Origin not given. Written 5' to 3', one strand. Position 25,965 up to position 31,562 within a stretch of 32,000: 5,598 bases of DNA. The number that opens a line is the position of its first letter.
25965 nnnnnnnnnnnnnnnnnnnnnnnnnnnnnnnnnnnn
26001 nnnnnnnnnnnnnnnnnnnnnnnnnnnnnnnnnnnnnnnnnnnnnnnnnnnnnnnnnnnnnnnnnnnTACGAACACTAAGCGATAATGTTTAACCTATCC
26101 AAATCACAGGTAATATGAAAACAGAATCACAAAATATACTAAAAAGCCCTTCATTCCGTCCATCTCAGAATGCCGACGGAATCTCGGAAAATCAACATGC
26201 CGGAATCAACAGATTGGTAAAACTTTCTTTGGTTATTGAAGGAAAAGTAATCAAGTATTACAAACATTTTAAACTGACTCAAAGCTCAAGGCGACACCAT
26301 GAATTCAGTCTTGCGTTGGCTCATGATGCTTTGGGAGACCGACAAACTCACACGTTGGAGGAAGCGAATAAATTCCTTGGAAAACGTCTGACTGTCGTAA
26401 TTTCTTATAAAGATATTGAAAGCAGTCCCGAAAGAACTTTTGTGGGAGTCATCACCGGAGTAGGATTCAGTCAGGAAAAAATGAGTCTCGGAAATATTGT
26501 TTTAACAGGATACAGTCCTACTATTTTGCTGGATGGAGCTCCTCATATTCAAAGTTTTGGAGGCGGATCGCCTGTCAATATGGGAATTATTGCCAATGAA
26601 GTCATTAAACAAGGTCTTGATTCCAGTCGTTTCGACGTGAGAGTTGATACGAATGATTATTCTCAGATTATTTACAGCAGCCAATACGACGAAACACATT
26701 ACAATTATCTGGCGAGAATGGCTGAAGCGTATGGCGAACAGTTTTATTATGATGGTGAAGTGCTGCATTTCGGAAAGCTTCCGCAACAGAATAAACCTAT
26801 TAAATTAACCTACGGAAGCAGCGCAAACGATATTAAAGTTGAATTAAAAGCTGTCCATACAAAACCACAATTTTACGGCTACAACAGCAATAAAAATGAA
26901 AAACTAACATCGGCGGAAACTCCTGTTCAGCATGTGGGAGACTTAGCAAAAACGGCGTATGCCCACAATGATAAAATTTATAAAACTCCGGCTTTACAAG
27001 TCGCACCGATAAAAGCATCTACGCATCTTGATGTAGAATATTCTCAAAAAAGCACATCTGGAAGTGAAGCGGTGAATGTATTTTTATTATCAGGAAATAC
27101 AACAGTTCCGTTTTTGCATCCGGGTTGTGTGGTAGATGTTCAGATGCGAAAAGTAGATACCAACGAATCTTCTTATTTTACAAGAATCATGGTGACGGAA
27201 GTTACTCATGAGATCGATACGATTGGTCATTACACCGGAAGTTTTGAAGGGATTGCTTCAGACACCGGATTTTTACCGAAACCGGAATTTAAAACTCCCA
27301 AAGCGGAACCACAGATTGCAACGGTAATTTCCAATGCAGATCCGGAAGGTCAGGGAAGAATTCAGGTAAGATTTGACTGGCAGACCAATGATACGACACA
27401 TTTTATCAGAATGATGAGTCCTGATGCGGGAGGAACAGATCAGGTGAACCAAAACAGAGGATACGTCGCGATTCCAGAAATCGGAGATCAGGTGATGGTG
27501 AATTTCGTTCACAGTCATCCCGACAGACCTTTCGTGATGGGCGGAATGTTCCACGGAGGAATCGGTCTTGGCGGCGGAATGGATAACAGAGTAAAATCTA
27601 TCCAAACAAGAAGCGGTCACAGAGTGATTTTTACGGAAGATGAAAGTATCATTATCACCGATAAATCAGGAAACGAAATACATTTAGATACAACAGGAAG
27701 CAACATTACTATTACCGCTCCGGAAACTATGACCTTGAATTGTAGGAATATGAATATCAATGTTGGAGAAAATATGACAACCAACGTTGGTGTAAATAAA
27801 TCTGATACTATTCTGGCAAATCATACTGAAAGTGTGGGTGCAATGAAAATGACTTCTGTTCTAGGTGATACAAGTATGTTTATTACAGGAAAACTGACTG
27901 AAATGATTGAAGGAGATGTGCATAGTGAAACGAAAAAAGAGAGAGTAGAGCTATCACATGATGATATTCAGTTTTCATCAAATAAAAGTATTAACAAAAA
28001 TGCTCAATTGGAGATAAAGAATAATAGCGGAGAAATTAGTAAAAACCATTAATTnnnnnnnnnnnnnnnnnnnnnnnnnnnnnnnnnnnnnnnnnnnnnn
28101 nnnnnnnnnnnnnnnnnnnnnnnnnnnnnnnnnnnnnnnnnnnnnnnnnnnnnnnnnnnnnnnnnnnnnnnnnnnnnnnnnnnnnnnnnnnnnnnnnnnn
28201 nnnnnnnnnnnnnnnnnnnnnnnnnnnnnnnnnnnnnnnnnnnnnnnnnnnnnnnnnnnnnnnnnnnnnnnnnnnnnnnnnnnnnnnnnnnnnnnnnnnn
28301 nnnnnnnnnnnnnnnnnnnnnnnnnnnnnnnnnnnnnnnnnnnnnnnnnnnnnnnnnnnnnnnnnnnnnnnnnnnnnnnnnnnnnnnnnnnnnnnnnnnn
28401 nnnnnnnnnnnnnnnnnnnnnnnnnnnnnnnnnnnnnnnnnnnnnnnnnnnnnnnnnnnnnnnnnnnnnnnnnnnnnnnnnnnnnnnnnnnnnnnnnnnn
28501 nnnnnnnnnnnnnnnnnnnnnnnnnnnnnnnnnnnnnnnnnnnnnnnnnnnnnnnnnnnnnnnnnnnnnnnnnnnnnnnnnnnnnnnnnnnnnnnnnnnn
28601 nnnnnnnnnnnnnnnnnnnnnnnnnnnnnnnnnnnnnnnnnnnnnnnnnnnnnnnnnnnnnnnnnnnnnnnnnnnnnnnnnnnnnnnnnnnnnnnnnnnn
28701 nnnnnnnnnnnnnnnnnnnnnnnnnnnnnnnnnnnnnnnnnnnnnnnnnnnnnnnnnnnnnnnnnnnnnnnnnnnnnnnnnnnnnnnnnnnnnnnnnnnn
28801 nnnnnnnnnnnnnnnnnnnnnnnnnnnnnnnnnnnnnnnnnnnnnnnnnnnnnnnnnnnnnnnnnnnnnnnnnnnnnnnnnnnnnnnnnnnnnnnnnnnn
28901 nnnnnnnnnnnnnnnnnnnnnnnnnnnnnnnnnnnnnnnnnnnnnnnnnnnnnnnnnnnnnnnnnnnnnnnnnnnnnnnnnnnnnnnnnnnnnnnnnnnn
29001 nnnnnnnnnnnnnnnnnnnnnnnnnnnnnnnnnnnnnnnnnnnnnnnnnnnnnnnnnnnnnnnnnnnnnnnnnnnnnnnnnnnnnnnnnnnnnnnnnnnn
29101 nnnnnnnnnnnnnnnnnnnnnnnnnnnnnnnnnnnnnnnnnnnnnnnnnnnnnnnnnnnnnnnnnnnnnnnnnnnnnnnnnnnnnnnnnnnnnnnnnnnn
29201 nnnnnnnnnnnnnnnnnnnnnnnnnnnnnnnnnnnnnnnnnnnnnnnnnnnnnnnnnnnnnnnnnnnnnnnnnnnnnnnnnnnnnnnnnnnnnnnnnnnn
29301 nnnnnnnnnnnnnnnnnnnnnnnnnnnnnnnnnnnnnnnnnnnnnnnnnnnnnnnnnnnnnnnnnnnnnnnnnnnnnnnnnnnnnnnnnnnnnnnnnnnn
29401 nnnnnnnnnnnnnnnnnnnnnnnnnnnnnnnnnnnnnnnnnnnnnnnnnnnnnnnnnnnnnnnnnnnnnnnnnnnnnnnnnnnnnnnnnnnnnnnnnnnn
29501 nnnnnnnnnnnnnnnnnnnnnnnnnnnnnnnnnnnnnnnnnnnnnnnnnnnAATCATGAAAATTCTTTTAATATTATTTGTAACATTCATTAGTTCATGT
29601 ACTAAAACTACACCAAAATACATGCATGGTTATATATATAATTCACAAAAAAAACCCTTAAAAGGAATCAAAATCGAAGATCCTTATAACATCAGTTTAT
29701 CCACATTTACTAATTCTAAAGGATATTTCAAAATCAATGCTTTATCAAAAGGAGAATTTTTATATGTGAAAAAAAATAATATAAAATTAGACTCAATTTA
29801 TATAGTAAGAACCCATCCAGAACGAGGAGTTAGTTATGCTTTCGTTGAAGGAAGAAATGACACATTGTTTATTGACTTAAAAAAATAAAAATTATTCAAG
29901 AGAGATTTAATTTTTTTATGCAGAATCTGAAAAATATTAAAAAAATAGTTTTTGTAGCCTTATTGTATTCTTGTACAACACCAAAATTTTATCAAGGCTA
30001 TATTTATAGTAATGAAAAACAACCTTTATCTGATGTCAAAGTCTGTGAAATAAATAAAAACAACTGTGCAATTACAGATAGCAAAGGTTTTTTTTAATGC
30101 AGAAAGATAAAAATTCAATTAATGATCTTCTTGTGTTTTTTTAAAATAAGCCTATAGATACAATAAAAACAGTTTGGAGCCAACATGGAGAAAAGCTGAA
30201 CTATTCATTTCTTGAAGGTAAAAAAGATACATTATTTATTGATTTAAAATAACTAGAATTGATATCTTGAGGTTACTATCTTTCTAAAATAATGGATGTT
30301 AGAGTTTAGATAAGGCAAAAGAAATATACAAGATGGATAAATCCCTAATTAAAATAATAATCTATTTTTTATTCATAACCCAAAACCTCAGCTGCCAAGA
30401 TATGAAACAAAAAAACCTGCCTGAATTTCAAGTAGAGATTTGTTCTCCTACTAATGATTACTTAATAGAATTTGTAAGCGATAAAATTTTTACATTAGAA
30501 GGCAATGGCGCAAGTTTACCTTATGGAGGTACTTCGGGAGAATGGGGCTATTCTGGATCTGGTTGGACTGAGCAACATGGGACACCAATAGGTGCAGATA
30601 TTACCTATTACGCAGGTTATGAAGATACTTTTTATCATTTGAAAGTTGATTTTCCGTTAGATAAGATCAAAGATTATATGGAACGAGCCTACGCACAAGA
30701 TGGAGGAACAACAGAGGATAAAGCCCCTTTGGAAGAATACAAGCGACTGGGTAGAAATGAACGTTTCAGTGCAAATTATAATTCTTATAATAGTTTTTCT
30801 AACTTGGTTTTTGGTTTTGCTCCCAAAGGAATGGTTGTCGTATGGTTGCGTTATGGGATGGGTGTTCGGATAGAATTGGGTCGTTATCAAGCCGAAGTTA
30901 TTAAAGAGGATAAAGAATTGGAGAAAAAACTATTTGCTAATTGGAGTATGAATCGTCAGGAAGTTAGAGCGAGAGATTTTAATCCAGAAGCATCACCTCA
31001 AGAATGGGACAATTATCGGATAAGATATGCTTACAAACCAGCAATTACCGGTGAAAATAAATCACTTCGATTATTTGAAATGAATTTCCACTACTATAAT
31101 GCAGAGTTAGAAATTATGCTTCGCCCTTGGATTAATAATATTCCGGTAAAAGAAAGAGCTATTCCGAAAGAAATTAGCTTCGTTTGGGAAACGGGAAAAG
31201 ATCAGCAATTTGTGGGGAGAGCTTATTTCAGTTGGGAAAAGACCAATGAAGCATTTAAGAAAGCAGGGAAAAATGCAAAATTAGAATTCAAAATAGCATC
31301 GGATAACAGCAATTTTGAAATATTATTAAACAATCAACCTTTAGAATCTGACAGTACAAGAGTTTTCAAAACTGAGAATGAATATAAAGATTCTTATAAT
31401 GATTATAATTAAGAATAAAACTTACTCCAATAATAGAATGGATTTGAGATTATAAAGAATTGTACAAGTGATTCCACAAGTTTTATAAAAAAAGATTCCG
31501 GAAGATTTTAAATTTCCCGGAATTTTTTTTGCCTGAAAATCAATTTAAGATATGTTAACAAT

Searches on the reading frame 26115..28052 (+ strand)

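Call 9: search_protein_families(library=pfam, proteins=[window:26115-28052:+], max_evalue=0.01)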
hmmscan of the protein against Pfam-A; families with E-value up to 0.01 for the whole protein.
window:26115-28052:+ (645 aa): 3 families
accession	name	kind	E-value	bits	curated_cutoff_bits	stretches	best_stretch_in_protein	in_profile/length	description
PF04717.18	Phage_base_V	-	4.6e-17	62.6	23.8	1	401-479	2-75/75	Type VI secretion system/phage-baseplate injector OB domain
PF05954.17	Phage_GPD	-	1.1e-05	25.3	30.1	1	84-219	23-155/305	Phage tail baseplate hub (GPD)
PF22178.3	Gp5_trimer_C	-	2.4e-05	24.9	30.9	1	544-610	34-100/112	Bacteriophage T4 gp5 C-terminal trimerisation domain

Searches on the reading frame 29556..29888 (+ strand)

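Call 9: search_protein_families(library=pfam, proteins=[window:29556-29888:+], max_evalue=0.01)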
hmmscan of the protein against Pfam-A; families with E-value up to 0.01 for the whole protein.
window:29556-29888:+ (110 aa): 1 family
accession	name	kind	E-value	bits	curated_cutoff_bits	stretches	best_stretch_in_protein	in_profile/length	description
PF13715.12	CarbopepD_reg_2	-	0.00046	20.6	32.2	1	24-68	2-46/88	CarboxypepD_reg-like domain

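Call 49: search_protein_families(library=ncbifam, proteins=[window:29556-29888:+], max_evalue=0.01)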
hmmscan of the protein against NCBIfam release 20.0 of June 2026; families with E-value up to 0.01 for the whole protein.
window:29556-29888:+ (110 aa): 1 family
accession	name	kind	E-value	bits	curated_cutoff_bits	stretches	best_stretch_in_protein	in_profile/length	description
NF053692.1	BamP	equivalog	0.0062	16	230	1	2-66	6-68/251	BamP family beta-barrel-assembly machinery protein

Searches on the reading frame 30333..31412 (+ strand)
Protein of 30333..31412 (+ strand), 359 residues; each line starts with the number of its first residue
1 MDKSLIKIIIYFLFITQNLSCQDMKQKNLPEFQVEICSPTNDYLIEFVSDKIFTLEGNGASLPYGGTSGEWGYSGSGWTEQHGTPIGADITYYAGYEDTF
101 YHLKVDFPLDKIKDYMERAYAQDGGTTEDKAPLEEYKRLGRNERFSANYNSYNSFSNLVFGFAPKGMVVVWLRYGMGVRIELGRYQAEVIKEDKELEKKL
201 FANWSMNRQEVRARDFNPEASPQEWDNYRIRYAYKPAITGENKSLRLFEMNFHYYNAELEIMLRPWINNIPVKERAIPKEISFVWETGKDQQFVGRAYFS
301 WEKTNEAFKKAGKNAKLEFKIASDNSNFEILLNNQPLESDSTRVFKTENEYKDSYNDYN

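Call 9: search_protein_families(library=pfam, proteins=[window:30333-31412:+], max_evalue=0.01)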
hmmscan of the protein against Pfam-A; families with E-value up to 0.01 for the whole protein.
window:30333-31412:+ (359 aa): 1 family
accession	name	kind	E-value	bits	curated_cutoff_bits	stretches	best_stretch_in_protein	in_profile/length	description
PF11153.13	DUF2931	-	4.5e-14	53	22.2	1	27-206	9-164/182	Protein of unknown function (DUF2931)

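Call 49: search_protein_families(library=ncbifam, proteins=[window:30333-31412:+], max_evalue=0.01)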
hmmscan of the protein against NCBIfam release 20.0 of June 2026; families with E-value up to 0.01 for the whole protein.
window:30333-31412:+ (359 aa): 0 families

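Call 72: find_encoding_contigs(protein=window:30333-31412:+, flank=10000, max_places=1)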
Protein window:30333-31412:+ (359 aa): no gene with exactly this product is on record in the collection.
